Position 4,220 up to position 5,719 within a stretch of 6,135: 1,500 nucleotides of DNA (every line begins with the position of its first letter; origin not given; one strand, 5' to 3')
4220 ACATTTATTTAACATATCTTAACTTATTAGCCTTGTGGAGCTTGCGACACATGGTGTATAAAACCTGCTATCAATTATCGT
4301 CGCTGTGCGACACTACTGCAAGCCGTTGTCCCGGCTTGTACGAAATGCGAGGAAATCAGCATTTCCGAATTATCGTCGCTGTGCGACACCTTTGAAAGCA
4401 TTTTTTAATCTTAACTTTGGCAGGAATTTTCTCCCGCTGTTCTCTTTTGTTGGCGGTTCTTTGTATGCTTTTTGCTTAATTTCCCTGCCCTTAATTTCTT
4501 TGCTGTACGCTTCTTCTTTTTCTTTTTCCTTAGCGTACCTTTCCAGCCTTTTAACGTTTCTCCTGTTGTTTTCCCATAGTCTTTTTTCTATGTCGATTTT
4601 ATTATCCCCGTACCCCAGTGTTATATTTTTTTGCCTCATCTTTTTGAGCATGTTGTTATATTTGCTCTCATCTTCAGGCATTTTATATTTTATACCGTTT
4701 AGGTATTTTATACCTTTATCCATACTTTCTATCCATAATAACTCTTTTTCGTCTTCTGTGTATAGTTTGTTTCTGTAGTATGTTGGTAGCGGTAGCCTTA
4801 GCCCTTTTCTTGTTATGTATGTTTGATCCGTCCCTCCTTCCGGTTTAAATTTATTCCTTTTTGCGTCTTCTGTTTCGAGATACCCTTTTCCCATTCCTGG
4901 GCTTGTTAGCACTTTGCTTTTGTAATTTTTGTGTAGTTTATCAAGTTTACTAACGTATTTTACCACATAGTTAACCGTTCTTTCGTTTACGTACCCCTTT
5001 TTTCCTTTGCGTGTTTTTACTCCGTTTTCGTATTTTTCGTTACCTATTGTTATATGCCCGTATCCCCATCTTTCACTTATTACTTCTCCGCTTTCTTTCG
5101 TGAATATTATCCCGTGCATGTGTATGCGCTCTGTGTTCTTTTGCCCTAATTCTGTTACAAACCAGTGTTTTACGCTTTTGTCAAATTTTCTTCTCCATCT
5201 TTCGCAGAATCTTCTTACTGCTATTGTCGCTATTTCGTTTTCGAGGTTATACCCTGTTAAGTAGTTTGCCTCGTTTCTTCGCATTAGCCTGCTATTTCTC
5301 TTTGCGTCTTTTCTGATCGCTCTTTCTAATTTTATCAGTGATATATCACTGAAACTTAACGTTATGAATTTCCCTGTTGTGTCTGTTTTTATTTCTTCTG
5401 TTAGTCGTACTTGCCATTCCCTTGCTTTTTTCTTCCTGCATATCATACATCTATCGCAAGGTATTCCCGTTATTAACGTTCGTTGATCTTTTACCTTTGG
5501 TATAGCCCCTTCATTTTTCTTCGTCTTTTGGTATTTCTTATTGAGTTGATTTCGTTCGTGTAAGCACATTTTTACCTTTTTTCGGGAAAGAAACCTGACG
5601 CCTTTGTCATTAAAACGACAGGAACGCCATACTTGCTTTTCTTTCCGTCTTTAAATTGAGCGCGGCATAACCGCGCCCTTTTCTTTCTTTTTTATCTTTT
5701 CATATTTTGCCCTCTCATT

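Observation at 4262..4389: Perfect 22-nt hairpin-containing direct repeats bracket two stem-loops just after rep: candidate replication origin or Rep iterons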

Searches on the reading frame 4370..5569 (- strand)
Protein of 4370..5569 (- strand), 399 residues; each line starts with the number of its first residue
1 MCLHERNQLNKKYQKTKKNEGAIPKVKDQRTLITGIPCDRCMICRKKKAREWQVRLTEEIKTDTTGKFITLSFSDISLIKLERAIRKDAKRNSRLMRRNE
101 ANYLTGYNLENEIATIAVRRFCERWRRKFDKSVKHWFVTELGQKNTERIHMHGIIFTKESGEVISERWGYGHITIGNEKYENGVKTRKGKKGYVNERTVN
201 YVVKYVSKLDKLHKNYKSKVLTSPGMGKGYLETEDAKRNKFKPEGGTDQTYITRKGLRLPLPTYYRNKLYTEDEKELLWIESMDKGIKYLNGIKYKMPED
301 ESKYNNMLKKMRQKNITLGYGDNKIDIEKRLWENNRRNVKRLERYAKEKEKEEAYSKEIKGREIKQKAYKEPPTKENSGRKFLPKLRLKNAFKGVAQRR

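Call 8: find_related_loci(query=window:4370-5569:-, collection=viral_contigs, flank=4000)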
Query window:4370-5569:- (399 aa) in viral_contigs; peptide patterns used: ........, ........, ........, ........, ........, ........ (x = any residue, [..] = any of these).
36 stretches matched a pattern, but none encodes a relative of the query by tblastn (E <= 1e-3).

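Call 10: search_protein_families(library=pfam, proteins=[window:4370-5569:-], max_evalue=0.01)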
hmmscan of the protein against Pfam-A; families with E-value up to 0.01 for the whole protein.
window:4370-5569:- (399 aa): 1 family
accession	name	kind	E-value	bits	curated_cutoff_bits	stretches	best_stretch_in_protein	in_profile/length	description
PF23343.2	REP_ORF2-G2P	-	5.8e-08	33.4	27.8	1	110-209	11-98/99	Replication-associated protein ORF2/G2P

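Call 11: find_homologous_proteins(query=window:4370-5569:-, max_evalue=1e-10)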
Query window:4370-5569:- (399 aa): 1006 proteins with E <= 1e-10 among 3460 candidates; the best 120 are listed.
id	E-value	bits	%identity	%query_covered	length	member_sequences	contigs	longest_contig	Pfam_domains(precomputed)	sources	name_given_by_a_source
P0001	6.0e-233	791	100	90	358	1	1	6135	PF23343.3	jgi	-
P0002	3.1e-103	364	54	84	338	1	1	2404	PF23343.3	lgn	-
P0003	3.4e-103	364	51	85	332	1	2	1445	PF23343.3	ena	-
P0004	1.6e-101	358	54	82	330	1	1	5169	PF23343.3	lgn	-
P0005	2.2e-101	358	50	86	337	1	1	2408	PF23343.3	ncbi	-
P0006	2.7e-101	357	48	87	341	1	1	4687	PF23343.3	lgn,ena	-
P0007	5.3e-100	353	49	89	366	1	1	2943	PF23343.3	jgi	-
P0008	1.1e-99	352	50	86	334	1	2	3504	PF23343.3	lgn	-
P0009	7.7e-99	349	51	87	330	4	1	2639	PF23343.3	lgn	-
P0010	9.2e-99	349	51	87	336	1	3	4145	PF23343.3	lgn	-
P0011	1.5e-98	348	50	85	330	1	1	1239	PF23343.3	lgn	-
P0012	1.5e-97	345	48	92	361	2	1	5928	PF23343.3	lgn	-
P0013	2.6e-97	344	51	86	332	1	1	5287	PF23343.3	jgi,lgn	-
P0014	3.1e-97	344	50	87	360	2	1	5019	PF23343.3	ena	-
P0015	5.6e-97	343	48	89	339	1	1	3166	PF23343.3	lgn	-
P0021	4.0e-95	337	51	86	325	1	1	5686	PF23343.3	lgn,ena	-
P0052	2.2e-91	325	49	88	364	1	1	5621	PF23343.3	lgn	-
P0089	1.6e-88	315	44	98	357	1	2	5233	PF23343.3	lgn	-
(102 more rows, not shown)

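Call 14: find_encoding_contigs(protein=P0089, flank=6000, max_places=3)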
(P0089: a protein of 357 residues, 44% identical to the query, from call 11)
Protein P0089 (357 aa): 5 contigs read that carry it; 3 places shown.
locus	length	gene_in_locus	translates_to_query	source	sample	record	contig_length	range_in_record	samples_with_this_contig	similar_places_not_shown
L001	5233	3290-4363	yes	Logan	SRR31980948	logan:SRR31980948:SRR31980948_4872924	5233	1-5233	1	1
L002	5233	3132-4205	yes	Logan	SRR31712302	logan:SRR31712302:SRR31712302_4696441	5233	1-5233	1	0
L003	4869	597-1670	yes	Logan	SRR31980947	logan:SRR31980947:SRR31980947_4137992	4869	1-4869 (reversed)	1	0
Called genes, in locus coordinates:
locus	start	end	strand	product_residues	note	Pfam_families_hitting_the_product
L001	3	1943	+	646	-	?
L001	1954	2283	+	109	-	-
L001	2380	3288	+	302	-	-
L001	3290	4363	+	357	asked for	PF23343:REP_ORF2-G2P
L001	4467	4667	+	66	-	-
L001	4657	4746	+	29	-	-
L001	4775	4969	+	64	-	-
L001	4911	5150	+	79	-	-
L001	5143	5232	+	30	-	?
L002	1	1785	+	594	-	?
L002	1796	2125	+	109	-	-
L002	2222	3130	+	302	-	-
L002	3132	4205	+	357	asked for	PF23343:REP_ORF2-G2P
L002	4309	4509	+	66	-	-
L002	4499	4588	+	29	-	-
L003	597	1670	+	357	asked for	PF23343:REP_ORF2-G2P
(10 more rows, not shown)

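Call 15: find_encoding_contigs(protein=P0052, flank=6000, max_places=3)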
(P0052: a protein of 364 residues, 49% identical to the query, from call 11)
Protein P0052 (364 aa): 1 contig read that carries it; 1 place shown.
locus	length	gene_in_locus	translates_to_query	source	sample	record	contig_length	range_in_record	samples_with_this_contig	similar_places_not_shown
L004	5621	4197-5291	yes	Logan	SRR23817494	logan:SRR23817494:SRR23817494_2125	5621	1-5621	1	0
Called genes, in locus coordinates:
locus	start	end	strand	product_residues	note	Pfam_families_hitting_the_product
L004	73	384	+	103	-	-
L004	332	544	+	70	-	-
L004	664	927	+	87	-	-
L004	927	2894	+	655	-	PF02305:Phage_F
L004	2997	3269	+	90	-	-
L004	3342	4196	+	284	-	-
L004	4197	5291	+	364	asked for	PF23343:REP_ORF2-G2P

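Call 16: find_encoding_contigs(protein=P0001, flank=6000, max_places=5)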
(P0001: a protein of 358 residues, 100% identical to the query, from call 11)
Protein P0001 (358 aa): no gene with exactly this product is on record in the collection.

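Call 21: find_related_loci(query=A1, collection=viral_contigs, flank=3000)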
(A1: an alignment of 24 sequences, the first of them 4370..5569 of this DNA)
Query A1 (399 aa) in viral_contigs; peptide patterns used: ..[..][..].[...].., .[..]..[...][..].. (x = any residue, [..] = any of these).
478 stretches matched a pattern; 355 encode a relative of the query (tblastn E <= 1e-3); the best 80 are kept; 80 distinct loci.
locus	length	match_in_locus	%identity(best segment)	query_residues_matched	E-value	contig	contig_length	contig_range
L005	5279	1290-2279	51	1-348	1e-106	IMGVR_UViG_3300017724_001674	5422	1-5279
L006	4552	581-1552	52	1-341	7e-104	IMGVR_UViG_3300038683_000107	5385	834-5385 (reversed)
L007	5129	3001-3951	50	1-344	9e-104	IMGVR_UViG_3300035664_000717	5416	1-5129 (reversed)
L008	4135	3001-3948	50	1-344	2e-103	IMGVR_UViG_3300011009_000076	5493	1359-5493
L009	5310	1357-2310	47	1-349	1e-102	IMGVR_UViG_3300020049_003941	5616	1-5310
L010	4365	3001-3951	50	1-344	2e-103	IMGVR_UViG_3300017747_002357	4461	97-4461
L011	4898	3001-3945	48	1-347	2e-102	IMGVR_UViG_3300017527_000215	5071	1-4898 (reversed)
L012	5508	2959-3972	49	1-357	4e-102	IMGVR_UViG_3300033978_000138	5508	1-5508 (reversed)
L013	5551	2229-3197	46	1-354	9e-102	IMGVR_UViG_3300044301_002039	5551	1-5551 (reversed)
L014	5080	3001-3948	48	1-344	2e-101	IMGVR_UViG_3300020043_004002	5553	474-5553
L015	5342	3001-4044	46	1-355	3e-101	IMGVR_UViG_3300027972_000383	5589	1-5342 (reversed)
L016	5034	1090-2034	45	1-347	1e-100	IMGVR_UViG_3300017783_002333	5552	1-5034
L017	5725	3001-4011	48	1-351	1e-100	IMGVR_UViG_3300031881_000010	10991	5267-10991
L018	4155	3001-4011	48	1-351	1e-100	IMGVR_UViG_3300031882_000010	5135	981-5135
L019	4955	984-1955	48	1-351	9e-101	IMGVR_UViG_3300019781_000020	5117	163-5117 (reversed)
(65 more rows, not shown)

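Call 33: find_related_loci(query=A1, collection=genome_contigs, flank=8000)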
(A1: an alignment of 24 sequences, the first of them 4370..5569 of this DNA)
Query A1 (399 aa) in genome_contigs; peptide patterns used: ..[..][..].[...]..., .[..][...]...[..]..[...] (x = any residue, [..] = any of these).
39 stretches matched a pattern; 7 encode a relative of the query (tblastn E <= 1e-3); 7 distinct loci.
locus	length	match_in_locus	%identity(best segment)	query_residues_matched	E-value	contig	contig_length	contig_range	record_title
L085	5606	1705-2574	47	1-321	4e-91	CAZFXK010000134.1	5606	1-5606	MAG TPA_asm: uncultured Bacteroides sp. isolate binchicken_co157_583 genome assembly, contig: NODE_35543_length_5606_cov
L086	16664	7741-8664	46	1-339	2e-85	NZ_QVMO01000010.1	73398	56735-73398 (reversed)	Dysgonomonas sp. 521 scaffold10_size73398, whole genome shotgun sequence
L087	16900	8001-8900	44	1-322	5e-79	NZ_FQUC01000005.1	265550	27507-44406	Dysgonomonas macrotermitis strain DSM 27370, whole genome shotgun sequence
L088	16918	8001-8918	42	1-341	1e-75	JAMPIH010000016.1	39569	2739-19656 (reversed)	MAG: Bacteroides sp. isolate NALB_7963_6 Scaffold_#16__SCF_016___39569_bp, whole genome shotgun sequence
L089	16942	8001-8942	37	1-345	3e-65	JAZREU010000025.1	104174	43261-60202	MAG: Paludibacteraceae bacterium isolate T1900045498_YK20190192.MAGScoT_cleanbin_000020 SGB_7463_k141_3092566, whole gen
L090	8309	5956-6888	35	1-341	5e-63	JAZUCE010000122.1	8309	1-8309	MAG: Faecalimonas sp. isolate T1900045314_YK20190003.MAGScoT_cleanbin_000053 SGB_6275_k141_775634, whole genome shotgun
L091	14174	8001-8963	38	1-351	6e-60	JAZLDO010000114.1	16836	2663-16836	MAG: Candidatus Aphodosoma sp. isolate T1900045032_TC20190025.MAGScoT_cleanbin_000031 SGB_4453_k141_1729506, whole genom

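Call 41: find_encoding_contigs(protein=P0004, flank=6000, max_places=1)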
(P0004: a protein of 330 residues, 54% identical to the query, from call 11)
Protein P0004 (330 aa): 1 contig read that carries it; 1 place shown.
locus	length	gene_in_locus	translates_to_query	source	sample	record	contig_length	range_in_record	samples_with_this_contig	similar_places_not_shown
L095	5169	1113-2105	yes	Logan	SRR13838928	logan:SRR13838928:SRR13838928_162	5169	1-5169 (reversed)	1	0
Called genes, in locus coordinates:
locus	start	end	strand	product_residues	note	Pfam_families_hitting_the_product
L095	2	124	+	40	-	?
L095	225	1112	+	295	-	-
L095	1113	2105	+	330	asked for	PF23343:REP_ORF2-G2P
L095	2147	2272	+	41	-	-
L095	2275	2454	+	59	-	-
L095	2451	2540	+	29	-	-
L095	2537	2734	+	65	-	-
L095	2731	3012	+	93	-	-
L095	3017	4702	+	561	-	PF02305:Phage_F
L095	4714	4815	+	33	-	-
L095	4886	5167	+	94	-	?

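Call 42: find_encoding_contigs(protein=P0021, flank=6000, max_places=1)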
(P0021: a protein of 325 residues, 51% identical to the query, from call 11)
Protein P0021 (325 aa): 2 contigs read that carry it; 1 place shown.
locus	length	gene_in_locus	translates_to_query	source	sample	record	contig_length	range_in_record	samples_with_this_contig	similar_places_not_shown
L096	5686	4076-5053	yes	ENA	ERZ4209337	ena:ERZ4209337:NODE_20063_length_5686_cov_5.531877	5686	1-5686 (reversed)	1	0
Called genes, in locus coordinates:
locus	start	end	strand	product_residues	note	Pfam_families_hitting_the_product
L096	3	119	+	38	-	?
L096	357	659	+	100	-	-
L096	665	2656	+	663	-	PF02305:Phage_F (weak)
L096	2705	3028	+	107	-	-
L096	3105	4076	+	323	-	-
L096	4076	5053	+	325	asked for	PF23343:REP_ORF2-G2P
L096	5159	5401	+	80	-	-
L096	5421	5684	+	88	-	?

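Call 64: find_related_loci(query=window:4370-5569:-, collection=metagenome_contigs, flank=3000)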
Query window:4370-5569:- (399 aa) in metagenome_contigs; peptide patterns used: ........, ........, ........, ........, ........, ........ (x = any residue, [..] = any of these).
483 stretches matched a pattern, but none encodes a relative of the query by tblastn (E <= 1e-3).

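Call 66: search_protein_families(library=phrogs, proteins=[window:4370-5569:-], max_evalue=0.01)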
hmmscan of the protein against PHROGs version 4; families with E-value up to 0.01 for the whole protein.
window:4370-5569:- (399 aa): 2 families
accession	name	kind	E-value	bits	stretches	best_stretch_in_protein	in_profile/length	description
phrog_942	-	DNA, RNA and nucleotide metabolism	3.2e-19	70.6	1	17-371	76-377/501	replication initiation protein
phrog_29197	-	unknown function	5.6e-08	34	1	34-80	60-106/187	-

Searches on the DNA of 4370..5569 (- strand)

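Call 73: search_rna_families(sources=[L096, L025, L047], threshold=evalue, max_evalue=1)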
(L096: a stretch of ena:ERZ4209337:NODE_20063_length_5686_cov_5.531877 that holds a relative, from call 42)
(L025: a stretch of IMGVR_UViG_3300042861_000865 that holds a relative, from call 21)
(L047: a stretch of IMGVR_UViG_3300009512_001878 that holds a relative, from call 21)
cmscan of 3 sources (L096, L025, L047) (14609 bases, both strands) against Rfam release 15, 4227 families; matches with E-value up to 1: 1.
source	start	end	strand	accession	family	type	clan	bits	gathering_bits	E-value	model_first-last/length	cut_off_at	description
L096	4122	4200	+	RF02100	tfoR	Gene; sRNA;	-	23.7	70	0.035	1-101/101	no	Translational regulator of tfoXVC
